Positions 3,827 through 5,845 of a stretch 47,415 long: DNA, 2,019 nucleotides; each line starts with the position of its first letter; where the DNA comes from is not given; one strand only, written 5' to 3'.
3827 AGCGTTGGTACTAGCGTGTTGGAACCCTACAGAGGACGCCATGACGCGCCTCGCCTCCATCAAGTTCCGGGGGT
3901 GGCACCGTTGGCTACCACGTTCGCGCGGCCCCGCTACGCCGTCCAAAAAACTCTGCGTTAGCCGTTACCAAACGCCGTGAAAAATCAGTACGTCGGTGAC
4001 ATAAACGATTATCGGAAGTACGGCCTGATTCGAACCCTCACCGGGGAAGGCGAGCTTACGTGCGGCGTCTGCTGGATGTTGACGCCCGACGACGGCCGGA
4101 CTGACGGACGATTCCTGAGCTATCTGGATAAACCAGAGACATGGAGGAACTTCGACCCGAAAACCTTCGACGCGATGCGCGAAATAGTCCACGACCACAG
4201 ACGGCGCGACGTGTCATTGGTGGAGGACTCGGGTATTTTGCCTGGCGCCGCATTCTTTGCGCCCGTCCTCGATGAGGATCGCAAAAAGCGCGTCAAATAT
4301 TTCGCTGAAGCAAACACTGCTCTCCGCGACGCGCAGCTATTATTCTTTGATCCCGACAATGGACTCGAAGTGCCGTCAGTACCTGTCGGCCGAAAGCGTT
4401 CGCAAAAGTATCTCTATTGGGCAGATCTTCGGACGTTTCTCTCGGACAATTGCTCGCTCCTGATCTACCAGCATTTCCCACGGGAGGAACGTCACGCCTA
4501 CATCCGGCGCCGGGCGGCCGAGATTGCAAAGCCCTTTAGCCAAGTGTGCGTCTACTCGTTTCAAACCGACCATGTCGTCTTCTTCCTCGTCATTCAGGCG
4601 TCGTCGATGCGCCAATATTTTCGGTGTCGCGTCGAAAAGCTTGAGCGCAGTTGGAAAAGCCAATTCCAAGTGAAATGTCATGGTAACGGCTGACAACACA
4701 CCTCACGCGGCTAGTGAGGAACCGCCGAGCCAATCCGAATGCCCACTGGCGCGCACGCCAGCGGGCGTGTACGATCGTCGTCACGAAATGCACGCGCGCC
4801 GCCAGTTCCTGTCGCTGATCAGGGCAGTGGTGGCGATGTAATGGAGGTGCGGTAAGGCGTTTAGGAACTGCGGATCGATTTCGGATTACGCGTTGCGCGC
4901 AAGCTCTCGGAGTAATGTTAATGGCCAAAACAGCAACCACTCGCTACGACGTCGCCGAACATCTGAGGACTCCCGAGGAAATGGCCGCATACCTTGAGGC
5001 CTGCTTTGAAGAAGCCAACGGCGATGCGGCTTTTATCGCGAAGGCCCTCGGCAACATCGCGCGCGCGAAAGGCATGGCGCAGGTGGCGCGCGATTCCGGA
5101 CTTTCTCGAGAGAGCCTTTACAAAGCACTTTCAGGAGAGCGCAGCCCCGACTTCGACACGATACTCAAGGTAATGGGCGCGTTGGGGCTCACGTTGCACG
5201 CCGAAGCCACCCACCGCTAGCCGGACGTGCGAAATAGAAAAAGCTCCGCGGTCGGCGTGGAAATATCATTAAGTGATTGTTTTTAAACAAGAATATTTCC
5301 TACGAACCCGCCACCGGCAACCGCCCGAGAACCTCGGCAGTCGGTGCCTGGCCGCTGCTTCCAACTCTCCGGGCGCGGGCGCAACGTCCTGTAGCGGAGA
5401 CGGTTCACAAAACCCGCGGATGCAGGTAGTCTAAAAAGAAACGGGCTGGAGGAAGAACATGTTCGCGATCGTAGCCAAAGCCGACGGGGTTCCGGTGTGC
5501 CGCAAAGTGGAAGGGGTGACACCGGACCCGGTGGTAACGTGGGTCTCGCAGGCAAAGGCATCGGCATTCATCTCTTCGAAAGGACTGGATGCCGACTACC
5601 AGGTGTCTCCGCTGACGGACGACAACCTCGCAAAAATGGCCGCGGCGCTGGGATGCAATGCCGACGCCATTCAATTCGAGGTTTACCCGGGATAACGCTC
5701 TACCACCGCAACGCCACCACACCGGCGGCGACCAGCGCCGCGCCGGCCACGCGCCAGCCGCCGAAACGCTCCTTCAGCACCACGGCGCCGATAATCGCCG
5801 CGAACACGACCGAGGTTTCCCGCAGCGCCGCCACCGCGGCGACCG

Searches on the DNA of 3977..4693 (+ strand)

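Call 97: build_rna_model(alignment_id=A10, structure=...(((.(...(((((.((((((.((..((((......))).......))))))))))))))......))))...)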
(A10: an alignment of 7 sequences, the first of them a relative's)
Model R1 built from alignment A10 (7 sequences, 75 columns); structure: as given.
model positions 65; base pairs 21; branch points 0; effective number of sequences 6.86; information 0.862 bits per position. Calibrated on 0.2 Mb of random sequence (short: E-values are rough).
structure used (alignment columns):
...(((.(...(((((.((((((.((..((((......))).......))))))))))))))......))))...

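Call 98: search_with_rna_model(model_id=R1, source=window, filters=off, max_evalue=10, show_alignments=3)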
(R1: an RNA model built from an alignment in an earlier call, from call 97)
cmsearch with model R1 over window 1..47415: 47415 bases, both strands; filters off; matches with E-value up to 10: 21.
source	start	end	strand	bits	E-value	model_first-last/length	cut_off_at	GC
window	2942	3007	+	38.7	5.3e-06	1-65/65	no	0.71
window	18990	19043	+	11.7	2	1-65/65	no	0.74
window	39559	39620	+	11.5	2.2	1-65/65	no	0.68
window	21485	21521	+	10.8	3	1-65/65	no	0.54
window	10870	10929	-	10.3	3.7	1-65/65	no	0.78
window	14900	14962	+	10.3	3.9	1-65/65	no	0.84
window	13153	13180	-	10.2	4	18-48/65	no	0.75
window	2942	3007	-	10.2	4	1-65/65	no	0.71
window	36442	36491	-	9.9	4.6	1-65/65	no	0.6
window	41254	41307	-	9.4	5.9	1-65/65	no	0.76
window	39306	39369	-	9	7.1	1-65/65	no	0.72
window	9043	9062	+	8.9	7.4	24-43/65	no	0.85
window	12799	12871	-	8.9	7.6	1-65/65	no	0.66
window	32561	32618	-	8.7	8.1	1-65/65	no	0.74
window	24078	24124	+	8.7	8.3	1-65/65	no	0.72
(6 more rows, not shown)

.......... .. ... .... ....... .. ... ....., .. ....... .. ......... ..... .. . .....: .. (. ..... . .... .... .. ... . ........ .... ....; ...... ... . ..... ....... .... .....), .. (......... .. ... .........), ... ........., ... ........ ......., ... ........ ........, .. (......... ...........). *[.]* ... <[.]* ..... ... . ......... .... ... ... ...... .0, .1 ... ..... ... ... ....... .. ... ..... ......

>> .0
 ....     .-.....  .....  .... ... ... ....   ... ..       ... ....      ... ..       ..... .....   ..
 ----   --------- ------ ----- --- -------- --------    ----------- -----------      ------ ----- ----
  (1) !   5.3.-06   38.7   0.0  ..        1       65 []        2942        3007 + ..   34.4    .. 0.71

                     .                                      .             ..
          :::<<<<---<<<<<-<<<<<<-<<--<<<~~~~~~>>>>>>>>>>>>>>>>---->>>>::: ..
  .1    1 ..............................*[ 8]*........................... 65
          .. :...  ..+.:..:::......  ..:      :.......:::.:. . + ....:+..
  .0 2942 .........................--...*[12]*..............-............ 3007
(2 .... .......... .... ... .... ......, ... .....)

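Call 99: search_with_rna_model(model_id=R1, sources=[L001, L002, L003, L004, L006, L007, L008, L009, L010, L011, L012, L013, L014, L015, L016, L017, L018, L019, L020, L021, L022, L023, L024, L025, L026, L027, L028, L029, L030, L031, L032, L033, L034, L035, L036, L037, L038, L039, L040, L041, L042, L043, L044, L045, L046, L047, L048, L049, L050, L051, L052, L053, L054, L055, L056, L057, L058, L059, L060, L061, L062, L063, L064, L065, L066, L067, L068, L069, L070, L071, L072, L073, L074, L075, L076, L077, L078, L079, L080, L081, L082, L083, L084, L085, L086, L088, L091, L093, L094], max_evalue=0.05)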
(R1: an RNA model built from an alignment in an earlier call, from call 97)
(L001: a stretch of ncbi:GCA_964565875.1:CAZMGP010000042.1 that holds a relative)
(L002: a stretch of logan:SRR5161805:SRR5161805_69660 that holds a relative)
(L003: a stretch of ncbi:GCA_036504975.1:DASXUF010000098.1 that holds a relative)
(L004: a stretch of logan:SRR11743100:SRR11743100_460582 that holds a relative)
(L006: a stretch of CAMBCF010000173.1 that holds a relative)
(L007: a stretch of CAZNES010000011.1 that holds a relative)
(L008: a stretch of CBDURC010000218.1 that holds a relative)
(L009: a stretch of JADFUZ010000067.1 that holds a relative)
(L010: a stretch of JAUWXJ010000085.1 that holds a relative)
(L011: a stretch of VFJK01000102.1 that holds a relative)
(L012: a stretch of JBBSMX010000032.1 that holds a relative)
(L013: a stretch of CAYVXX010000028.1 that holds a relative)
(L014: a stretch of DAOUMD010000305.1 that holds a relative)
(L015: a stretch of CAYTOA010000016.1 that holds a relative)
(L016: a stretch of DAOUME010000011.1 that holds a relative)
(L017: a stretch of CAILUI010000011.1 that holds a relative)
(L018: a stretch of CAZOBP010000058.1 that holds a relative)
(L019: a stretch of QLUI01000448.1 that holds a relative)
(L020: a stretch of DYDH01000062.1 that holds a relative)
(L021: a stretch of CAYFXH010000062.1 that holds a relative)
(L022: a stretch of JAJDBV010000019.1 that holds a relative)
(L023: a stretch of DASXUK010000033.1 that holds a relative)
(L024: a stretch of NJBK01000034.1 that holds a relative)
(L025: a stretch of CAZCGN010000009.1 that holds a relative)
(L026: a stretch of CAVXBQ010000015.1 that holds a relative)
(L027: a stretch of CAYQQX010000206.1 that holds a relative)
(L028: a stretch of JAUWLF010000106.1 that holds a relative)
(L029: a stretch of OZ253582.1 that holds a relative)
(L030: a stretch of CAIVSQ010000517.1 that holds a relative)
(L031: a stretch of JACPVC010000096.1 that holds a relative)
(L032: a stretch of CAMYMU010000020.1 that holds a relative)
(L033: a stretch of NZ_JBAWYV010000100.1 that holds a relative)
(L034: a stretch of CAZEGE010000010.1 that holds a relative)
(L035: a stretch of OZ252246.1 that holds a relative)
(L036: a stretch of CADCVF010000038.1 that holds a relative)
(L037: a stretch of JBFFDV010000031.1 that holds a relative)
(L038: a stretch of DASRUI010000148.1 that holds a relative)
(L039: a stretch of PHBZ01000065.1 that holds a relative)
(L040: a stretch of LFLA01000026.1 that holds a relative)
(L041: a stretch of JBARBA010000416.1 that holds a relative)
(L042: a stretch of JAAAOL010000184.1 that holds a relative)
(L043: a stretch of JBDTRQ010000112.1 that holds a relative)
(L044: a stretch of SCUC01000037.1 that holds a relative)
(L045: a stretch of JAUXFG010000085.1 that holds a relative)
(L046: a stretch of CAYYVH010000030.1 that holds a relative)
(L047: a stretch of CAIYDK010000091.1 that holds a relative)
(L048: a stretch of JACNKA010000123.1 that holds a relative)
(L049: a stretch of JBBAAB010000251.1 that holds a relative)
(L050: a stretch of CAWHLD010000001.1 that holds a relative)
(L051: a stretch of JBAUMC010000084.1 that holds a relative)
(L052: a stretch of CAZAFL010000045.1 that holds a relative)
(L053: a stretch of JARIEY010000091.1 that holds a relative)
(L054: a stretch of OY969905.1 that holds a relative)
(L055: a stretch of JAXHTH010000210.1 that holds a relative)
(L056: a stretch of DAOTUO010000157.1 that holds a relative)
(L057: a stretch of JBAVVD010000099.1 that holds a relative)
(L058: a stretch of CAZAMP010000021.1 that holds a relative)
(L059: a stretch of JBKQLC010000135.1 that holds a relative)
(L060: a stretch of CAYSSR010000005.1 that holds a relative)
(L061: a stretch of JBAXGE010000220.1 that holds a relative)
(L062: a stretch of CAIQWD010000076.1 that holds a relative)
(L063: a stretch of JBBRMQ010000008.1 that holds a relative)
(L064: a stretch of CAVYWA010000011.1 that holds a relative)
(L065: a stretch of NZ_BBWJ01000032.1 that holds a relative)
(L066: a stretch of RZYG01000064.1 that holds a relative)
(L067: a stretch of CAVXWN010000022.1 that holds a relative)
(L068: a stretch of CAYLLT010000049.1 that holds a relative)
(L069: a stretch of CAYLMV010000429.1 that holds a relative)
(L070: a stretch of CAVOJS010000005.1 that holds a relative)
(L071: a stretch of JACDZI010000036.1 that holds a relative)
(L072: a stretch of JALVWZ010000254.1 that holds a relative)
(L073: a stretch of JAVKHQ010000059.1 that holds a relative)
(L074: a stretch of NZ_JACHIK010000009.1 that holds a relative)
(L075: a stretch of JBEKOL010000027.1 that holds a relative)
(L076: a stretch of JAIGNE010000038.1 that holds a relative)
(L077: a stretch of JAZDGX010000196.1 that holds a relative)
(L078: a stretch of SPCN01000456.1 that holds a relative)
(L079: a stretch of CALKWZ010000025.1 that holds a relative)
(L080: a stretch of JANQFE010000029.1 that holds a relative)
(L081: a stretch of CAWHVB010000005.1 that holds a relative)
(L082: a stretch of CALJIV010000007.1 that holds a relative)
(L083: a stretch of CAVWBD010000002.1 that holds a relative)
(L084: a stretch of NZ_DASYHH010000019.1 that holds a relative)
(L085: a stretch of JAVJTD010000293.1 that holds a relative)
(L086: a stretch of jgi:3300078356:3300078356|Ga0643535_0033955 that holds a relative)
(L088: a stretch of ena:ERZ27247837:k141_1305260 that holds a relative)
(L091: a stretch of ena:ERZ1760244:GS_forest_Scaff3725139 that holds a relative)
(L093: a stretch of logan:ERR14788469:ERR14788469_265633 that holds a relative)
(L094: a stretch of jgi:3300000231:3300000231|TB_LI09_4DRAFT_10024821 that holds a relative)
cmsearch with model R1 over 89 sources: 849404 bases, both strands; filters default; matches with E-value up to 0.05: 31.
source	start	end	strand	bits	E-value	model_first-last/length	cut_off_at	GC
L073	5920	5983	+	73.8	5.8e-12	1-65/65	no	0.7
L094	924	993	+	73.2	7.7e-12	1-65/65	no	0.66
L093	3217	3280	+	61.3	2.1e-09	1-65/65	no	0.67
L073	6702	6761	+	58.4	8.5e-09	1-65/65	no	0.73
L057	6715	6790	+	49.3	6.2e-07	1-65/65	no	0.61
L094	1772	1837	+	46.9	2e-06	1-65/65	no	0.7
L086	561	626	+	44.6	5.8e-06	1-65/65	no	0.68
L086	5325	5405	+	43.3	1.1e-05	1-65/65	no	0.7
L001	8830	8920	+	42.5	1.6e-05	1-65/65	no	0.63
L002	1761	1851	+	42.5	1.6e-05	1-65/65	no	0.63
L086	6129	6221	+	41.8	2.3e-05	1-65/65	no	0.74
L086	6674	6739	+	41.6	2.4e-05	1-65/65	no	0.68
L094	1284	1370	+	39.3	7.2e-05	1-65/65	no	0.71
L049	225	355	+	38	0.00013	1-65/65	no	0.69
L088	2901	2993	+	37.8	0.00015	1-65/65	no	0.74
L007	6712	6801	+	36.3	0.0003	1-65/65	no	0.69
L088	370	462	+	35.2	0.00051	1-65/65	no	0.72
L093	2244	2321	+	35.1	0.00053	1-65/65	no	0.65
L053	6997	7091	+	34.9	0.00059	1-65/65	no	0.6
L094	2547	2608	+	34.1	0.00086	1-65/65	no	0.58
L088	3268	3354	+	32.8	0.0015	1-65/65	no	0.66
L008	792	923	+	31.1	0.0036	1-65/65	no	0.65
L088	4707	4793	+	31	0.0038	1-65/65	no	0.68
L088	5911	5967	+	30.4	0.005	1-65/65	no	0.6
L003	3933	3994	+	29.4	0.0079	1-65/65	no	0.71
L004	1563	1624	+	29.4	0.0079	1-65/65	no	0.71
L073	7588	7693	+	28.9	0.01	1-65/65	no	0.71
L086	1588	1667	+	28.9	0.01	1-65/65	no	0.71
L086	4068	4124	+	28.3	0.013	1-65/65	no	0.63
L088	4094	4183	+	28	0.015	1-65/65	no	0.57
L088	5257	5343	+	25.6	0.047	1-65/65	no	0.72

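Call 100: search_with_rna_model(model_id=R1, sources=[L092, L095, L096, L097, L098, L099, L100, L101, L102, L103, L104, L105, L106, L107, L108, L109, L110, L111, L112, L113, L114, L115, L116, L117, L118, L119, L120, L121, L122, L123, L124, L125, L126, L127, L128, L129, L130, L131, L132, L133, L134, L135, L136, L137, L138, L139, L140, L141, L142, L143, L144, L145, L146, L147, L148, L149, L150, L151, L152, L153, L154, L155, L156, L157, L158, L159, L160, L161, L162, L163, L164, L165, L166, L167, L168, L169, L170, L171, L172, L173, L174], max_evalue=0.05)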
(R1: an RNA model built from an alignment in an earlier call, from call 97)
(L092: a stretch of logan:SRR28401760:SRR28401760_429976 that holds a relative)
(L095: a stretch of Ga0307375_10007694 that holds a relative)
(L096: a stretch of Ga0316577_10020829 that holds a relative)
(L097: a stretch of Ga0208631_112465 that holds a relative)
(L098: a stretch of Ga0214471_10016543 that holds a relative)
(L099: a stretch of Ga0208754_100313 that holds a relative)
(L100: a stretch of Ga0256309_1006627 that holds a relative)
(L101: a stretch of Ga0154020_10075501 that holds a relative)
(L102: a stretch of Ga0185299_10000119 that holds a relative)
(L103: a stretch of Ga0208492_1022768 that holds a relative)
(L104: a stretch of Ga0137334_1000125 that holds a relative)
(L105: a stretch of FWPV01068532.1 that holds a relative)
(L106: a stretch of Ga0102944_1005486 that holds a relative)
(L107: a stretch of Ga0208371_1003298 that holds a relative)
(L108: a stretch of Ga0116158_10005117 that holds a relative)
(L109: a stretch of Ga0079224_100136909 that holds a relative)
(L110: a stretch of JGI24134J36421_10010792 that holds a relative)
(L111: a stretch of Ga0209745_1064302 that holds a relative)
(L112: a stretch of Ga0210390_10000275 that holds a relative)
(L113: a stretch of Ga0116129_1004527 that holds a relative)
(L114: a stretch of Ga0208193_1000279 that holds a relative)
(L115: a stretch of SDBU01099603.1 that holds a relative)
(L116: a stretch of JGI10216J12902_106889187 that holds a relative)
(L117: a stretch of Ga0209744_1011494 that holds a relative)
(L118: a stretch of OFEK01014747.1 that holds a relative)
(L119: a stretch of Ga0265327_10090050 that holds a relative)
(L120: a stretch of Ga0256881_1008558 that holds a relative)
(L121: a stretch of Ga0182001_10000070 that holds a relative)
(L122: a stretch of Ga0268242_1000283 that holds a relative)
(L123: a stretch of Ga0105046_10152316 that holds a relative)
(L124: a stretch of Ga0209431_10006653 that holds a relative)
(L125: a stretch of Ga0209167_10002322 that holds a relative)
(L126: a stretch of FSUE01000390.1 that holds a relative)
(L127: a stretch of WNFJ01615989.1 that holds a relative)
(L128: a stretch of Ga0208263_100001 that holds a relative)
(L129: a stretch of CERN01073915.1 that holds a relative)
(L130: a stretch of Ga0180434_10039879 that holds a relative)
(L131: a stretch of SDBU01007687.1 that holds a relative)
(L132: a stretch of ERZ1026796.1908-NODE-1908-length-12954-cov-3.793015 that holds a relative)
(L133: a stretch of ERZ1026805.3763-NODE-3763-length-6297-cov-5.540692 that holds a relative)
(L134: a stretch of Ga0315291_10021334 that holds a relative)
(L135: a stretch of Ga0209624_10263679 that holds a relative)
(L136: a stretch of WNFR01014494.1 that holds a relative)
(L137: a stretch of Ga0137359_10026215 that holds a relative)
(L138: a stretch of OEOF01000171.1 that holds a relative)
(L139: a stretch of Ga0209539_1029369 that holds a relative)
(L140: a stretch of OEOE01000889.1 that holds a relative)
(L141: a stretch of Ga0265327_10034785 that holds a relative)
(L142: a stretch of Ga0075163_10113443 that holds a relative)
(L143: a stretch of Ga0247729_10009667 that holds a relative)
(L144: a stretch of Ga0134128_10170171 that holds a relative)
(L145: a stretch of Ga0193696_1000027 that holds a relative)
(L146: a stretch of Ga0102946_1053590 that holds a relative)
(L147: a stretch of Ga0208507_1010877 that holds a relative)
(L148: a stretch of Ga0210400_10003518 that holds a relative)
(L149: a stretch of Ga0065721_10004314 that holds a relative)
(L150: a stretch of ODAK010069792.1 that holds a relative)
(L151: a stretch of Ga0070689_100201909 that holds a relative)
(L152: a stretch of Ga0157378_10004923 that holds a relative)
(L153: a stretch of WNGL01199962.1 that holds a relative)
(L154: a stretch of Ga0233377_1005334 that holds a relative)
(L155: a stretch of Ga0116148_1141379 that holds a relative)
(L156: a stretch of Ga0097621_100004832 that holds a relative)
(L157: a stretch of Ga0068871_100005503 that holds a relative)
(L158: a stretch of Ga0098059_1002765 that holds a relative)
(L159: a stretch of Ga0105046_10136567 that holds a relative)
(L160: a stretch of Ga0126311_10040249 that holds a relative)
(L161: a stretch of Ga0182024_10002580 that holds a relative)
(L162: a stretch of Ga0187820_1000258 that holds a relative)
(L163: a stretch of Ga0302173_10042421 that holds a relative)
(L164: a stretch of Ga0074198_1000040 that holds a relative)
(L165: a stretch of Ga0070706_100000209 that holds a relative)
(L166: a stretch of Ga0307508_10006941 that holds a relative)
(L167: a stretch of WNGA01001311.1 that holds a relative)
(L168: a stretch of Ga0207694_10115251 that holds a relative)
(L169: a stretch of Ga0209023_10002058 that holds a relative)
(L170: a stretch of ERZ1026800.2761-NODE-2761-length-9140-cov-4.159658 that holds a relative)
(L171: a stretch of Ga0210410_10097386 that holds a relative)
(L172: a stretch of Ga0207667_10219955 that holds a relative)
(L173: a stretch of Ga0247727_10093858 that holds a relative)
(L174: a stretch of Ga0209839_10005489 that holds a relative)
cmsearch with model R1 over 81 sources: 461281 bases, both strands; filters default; matches with E-value up to 0.05: 19.
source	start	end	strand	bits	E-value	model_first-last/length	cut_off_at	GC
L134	4797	4861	+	66.6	9.4e-11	1-65/65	no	0.69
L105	2788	2857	+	62.8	5.8e-10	1-65/65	no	0.67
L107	399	467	+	54.2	3.4e-08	1-65/65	no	0.68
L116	986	1053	+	53.2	5.5e-08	1-65/65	no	0.68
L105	1087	1146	+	47.8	7e-07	1-65/65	no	0.68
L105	1816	1879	+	43.4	5.5e-06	1-65/65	no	0.69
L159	441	488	+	37.1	0.00011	1-65/65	no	0.62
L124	4418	4486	+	36.6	0.00014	1-65/65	no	0.71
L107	852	932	+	36.2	0.00017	1-65/65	no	0.57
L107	1842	1902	+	35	0.0003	1-65/65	no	0.64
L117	1249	1311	+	34.6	0.00037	1-65/65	no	0.63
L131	5781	5870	+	34.4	0.0004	1-65/65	no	0.56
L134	1743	1800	+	32.2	0.0011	1-65/65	no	0.66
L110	2365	2427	+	30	0.0032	1-65/65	no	0.63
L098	2004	2081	+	27.9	0.0088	1-65/65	no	0.64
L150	2926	3018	+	27.7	0.0098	1-65/65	no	0.62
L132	3381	3450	+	25.3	0.031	1-65/65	no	0.7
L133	3082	3151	+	25.3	0.031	1-65/65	no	0.7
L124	4517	4595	+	24.2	0.05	1-65/65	no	0.71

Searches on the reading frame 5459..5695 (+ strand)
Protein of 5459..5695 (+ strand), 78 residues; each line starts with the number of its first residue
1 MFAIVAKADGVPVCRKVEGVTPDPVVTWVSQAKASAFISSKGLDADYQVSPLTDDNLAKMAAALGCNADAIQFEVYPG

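Call 10: search_protein_families(library=pfam, proteins=[window:5459-5695:+], max_evalue=0.1)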
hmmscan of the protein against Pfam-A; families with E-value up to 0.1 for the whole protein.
window:5459-5695:+ (78 aa): 0 families

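Call 11: search_protein_families(library=ncbifam, proteins=[window:5459-5695:+], max_evalue=0.1)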
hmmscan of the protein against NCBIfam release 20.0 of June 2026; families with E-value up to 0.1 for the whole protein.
window:5459-5695:+ (78 aa): 0 families

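Call 12: search_protein_families(library=padloc, proteins=[window:5459-5695:+], max_evalue=0.1)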
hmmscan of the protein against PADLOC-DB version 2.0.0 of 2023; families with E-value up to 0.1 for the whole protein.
window:5459-5695:+ (78 aa): 0 families

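Call 70: search_protein_families(library=ncbifam, proteins=[window:5459-5695:+], max_evalue=10)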
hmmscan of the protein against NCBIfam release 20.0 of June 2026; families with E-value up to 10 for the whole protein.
window:5459-5695:+ (78 aa): 1 family
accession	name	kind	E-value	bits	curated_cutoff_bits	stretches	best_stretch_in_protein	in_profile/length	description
NF041209.1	resp_regPieR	equivalog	0.22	11.1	450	1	5-53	54-103/231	two component system response regulator PieR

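Call 71: search_protein_families(library=phrogs, proteins=[window:5459-5695:+], max_evalue=0.01)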
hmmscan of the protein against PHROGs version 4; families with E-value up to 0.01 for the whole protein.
window:5459-5695:+ (78 aa): 0 families
